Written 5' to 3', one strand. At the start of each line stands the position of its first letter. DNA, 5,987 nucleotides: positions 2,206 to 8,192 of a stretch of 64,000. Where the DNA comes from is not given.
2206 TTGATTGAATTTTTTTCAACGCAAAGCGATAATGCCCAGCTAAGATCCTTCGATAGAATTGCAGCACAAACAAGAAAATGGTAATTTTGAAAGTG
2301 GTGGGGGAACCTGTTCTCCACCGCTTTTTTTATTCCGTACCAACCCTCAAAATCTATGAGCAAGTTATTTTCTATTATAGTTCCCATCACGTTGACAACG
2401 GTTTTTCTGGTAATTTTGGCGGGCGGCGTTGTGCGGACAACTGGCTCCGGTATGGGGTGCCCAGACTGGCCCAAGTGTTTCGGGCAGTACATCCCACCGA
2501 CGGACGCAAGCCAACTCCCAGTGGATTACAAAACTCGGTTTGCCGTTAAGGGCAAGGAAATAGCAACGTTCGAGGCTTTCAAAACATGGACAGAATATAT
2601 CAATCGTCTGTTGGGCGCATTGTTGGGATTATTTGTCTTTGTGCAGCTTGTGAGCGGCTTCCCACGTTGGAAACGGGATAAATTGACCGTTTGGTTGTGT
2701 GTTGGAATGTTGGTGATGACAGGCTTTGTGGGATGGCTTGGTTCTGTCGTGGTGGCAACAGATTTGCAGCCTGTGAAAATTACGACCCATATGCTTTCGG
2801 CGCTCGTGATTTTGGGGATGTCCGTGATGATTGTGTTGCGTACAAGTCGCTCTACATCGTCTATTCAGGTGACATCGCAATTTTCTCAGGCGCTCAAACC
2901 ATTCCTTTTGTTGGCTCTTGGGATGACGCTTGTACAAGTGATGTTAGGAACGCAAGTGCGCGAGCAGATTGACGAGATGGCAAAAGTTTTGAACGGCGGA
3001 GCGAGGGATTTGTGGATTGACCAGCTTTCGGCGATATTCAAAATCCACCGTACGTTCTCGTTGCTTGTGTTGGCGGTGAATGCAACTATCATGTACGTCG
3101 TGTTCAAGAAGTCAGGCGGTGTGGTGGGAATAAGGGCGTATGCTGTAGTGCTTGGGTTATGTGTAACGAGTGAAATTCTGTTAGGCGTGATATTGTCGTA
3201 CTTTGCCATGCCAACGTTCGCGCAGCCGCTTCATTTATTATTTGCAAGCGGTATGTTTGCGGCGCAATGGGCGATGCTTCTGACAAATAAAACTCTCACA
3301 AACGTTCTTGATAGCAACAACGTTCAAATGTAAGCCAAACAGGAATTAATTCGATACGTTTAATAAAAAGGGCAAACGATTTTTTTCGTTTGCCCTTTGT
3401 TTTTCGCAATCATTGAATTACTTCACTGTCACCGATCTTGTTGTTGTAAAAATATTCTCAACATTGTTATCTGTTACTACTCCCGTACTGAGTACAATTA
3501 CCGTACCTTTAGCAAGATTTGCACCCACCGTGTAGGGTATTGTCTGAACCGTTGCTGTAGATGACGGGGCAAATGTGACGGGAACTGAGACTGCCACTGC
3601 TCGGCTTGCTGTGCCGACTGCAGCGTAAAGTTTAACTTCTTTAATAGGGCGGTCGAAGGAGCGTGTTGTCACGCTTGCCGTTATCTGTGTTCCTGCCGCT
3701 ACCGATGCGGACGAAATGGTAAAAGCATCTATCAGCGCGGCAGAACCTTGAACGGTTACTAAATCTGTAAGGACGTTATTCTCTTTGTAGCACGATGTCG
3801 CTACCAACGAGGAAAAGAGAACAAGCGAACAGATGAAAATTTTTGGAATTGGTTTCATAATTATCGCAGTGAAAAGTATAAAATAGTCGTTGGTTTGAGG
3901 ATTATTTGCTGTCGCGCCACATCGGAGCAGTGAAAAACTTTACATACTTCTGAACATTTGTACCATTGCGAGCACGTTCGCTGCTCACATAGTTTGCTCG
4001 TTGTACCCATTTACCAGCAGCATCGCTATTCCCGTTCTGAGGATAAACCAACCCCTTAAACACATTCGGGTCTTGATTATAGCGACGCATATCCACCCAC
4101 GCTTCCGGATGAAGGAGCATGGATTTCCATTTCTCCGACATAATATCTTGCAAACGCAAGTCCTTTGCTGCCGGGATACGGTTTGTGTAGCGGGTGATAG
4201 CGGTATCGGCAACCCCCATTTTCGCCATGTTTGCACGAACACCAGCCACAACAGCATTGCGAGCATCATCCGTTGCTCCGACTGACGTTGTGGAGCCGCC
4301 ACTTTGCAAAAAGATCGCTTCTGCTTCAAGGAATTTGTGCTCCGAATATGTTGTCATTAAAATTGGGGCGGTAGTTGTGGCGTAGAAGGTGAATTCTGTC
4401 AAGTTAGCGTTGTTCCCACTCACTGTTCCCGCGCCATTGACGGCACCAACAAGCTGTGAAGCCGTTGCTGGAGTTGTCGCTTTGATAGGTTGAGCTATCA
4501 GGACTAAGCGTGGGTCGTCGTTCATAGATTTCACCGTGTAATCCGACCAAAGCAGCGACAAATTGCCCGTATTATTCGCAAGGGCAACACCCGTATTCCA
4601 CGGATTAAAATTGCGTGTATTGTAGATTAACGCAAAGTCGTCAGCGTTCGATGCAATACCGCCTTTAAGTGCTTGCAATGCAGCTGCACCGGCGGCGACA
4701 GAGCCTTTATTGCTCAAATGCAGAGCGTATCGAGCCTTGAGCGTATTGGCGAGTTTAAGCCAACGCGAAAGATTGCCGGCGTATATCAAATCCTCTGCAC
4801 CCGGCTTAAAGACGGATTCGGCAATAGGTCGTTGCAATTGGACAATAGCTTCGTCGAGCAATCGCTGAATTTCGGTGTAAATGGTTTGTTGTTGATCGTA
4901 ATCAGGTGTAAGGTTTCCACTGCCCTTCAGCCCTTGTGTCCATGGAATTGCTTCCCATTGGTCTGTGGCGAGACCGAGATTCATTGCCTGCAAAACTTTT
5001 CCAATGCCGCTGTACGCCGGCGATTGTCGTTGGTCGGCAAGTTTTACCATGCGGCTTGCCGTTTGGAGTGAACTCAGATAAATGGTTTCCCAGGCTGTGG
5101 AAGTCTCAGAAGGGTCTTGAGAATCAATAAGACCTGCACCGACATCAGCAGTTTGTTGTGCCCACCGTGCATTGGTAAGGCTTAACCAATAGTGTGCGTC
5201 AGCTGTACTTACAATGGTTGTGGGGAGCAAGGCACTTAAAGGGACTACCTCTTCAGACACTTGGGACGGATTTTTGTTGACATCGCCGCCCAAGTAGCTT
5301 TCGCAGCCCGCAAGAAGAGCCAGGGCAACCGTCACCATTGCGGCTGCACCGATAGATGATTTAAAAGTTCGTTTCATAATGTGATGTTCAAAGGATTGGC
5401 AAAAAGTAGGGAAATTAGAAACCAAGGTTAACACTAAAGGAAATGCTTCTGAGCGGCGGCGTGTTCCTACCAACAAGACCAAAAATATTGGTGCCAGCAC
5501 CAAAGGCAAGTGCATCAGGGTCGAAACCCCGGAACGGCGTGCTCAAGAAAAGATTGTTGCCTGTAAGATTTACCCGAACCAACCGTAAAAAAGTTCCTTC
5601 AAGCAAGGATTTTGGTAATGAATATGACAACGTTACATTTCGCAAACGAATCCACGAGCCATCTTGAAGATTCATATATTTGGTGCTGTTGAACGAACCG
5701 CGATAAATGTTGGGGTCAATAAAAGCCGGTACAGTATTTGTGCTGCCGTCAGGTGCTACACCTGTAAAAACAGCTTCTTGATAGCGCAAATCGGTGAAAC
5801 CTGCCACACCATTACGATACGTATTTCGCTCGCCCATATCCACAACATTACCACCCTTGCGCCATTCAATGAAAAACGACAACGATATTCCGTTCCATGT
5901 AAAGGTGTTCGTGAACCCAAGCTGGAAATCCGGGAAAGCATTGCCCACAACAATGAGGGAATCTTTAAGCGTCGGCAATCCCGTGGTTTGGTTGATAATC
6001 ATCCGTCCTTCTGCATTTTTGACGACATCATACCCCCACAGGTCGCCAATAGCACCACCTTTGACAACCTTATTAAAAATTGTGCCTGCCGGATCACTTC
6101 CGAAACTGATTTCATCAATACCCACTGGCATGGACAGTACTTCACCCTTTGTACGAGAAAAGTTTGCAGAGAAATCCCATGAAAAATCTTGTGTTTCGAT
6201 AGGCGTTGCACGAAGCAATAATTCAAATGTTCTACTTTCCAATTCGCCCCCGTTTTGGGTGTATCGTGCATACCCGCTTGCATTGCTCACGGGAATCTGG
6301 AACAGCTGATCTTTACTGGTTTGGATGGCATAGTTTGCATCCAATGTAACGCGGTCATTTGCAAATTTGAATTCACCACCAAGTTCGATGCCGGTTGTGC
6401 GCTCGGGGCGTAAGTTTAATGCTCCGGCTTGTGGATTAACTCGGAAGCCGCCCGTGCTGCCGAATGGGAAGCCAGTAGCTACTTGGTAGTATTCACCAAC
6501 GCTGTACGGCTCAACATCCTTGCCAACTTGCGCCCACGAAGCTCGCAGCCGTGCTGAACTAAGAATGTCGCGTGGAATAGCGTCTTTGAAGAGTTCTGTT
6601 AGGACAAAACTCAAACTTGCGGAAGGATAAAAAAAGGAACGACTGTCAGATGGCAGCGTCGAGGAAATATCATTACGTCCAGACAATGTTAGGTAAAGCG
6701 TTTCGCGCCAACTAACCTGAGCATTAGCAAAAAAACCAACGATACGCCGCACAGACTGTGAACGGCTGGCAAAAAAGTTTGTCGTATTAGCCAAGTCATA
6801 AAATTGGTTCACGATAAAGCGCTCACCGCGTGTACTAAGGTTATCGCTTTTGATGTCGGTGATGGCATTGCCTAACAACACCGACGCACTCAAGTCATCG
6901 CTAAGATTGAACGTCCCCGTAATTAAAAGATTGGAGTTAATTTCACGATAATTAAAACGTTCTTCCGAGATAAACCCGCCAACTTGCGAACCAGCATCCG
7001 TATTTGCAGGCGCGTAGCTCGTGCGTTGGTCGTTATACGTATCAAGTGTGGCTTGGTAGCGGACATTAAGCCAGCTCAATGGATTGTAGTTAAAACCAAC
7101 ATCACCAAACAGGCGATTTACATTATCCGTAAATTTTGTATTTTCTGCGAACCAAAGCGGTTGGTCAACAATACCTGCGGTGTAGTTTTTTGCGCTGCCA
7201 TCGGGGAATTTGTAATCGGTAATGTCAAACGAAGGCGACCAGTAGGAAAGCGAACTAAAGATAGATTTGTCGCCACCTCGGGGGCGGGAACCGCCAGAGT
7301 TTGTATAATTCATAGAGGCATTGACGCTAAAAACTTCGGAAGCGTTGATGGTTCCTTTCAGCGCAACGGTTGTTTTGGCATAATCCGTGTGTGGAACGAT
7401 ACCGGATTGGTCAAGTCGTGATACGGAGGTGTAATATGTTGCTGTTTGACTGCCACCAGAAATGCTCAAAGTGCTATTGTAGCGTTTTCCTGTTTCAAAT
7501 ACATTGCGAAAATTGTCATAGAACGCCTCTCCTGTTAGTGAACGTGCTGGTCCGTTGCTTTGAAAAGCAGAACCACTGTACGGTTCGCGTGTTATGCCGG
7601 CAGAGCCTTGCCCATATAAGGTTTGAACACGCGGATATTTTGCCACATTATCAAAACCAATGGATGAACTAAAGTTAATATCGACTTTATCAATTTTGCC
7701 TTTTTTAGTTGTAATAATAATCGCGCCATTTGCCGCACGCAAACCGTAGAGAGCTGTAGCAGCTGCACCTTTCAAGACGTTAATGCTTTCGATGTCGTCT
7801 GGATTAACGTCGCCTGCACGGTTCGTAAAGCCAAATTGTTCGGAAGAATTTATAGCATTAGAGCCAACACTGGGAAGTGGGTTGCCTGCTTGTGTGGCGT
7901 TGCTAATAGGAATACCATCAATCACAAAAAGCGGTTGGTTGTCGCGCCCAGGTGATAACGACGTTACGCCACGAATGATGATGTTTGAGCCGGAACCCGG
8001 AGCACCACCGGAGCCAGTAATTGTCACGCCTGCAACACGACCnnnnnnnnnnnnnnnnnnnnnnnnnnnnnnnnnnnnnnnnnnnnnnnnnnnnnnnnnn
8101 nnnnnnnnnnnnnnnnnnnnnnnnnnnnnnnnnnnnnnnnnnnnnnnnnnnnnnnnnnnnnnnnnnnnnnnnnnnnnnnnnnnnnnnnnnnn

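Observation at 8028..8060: SusC carries a single in-frame TAA exactly where the family has a conserved Gln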

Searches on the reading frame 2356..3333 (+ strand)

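Call 24: search_protein_families(library=pfam, proteins=[window:2356-3333:+])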
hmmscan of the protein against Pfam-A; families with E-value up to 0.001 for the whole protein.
window:2356-3333:+ (325 aa): 1 family
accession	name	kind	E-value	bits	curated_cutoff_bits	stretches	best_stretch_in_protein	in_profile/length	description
PF02628.20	COX15-CtaA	-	1.9e-50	172.1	29.9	1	9-303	4-320/322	Cytochrome oxidase assembly protein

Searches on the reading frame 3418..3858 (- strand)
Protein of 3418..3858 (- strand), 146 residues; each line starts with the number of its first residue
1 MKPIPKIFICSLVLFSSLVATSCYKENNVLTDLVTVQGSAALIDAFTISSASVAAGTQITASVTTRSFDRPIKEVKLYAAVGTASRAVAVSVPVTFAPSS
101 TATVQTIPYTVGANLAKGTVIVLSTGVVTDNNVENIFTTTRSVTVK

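Call 26: search_protein_families(library=ncbifam, proteins=[window:3418-3858:-])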
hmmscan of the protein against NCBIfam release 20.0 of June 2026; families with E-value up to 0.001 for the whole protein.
window:3418-3858:- (146 aa): 0 families

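Call 56: search_solved_structures(query=window:3421-3858:-, max_evalue=1)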
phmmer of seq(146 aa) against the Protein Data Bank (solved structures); distinct sequences matched with E-value up to 1: 0.

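Call 61: predict_structure(protein=window:3418-3858:-)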
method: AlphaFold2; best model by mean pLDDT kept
length: 146 residues; sequences in the alignment: 1
mean_pLDDT: 56.0   pTM: 0.50
mean pLDDT of the five models: 56.0, 49.1, 44.8, 44.1, 44.0
residues with pLDDT >= 90: 0; 70-90: 40; 50-70: 52; < 50: 54
segments of 3 or more residues with pLDDT < 50: 1-40, 84-91, 133-138
pLDDT, mean of each block of 10 residues (from residue 1): 30 33 36 35 68 80 69 61 47 54 71 75 65 51 71
secondary structure, 60 per line:
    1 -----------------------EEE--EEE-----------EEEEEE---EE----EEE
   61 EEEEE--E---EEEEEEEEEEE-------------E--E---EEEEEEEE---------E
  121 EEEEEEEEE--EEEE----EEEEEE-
elements in order: E24-26 E29-31 E43-48 E58-65 E72-82 E103-110 E120-129 E132-135 E140-145

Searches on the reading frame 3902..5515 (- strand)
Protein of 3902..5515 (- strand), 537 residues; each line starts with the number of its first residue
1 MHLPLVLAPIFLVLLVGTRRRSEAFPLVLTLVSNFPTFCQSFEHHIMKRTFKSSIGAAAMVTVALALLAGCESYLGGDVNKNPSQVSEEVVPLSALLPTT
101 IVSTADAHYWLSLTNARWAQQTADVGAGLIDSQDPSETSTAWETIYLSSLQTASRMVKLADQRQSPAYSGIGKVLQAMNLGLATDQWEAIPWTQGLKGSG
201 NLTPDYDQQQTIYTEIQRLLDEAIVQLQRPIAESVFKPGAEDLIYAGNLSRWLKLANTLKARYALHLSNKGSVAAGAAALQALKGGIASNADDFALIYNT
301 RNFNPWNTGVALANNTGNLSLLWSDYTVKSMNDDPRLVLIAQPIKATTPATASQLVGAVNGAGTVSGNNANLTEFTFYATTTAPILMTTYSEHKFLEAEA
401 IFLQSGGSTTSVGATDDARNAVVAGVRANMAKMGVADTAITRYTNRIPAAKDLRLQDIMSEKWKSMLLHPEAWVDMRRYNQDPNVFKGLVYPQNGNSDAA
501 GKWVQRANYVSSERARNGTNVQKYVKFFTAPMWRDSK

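Call 6: search_protein_families(library=pfam, proteins=[window:3902-5515:-])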
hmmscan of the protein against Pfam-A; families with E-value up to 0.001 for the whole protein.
window:3902-5515:- (537 aa): 2 families
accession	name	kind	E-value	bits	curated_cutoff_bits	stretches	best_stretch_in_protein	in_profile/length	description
PF12771.13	SusD-like_2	-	4.8e-45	154.6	27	1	113-508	30-413/415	Starch-binding associating with outer membrane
PF12741.13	SusD-like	-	7.6e-31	108.1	27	2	138-437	79-364/495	Susd and RagB outer membrane lipoprotein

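Call 21: find_encoding_contigs(protein=window:3902-5377:-, flank=6000, max_places=10)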
Protein window:3902-5377:- (491 aa): 5 contigs read that carry it; 3 places shown.
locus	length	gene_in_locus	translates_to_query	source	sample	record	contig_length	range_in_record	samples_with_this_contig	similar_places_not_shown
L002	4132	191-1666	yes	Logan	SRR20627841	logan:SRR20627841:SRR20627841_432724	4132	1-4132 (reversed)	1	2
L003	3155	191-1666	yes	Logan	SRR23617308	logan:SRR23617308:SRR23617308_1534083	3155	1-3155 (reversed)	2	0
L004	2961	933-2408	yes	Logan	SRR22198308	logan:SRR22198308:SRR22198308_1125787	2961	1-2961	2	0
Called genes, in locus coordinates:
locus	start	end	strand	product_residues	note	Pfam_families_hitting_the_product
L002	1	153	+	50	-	?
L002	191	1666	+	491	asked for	PF12771:SusD-like_2, PF12741:SusD-like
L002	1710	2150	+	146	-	-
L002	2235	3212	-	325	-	PF02628:COX15-CtaA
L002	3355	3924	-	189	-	-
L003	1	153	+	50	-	?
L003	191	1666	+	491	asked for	PF12771:SusD-like_2, PF12741:SusD-like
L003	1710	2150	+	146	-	-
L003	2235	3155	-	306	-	?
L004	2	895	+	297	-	?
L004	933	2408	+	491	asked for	PF12771:SusD-like_2, PF12741:SusD-like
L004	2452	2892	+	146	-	-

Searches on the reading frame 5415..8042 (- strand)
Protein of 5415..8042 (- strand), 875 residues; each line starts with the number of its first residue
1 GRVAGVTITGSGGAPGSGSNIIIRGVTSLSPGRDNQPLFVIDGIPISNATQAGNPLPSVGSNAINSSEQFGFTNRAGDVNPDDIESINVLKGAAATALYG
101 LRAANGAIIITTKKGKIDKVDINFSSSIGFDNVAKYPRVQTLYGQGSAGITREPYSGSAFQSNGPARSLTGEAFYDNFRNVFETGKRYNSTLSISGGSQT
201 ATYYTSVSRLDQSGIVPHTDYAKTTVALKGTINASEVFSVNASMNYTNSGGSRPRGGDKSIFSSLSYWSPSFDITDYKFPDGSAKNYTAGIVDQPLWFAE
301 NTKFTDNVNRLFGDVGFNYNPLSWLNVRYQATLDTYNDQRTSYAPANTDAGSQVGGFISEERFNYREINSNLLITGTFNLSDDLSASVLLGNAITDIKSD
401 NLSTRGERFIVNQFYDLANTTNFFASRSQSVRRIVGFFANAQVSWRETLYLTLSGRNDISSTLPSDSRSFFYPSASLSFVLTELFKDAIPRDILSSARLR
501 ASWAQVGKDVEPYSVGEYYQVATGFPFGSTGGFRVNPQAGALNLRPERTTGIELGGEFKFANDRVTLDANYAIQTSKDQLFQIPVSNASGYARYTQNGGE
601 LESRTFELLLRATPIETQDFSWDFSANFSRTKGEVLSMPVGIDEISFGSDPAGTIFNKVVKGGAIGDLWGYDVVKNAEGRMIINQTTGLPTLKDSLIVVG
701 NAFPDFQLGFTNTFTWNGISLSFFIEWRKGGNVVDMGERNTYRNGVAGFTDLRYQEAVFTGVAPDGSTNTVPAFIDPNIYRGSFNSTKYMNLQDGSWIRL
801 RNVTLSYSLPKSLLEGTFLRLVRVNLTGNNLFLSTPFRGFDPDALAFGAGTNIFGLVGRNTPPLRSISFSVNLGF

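Call 6: search_protein_families(library=pfam, proteins=[window:5415-8042:-])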
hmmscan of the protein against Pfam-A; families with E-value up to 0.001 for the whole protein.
window:5415-8042:- (875 aa): 1 family
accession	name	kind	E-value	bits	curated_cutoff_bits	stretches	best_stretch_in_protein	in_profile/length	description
PF07715.20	Plug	-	1.5e-12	48.4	23.9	1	2-107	31-107/107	TonB-dependent Receptor Plug Domain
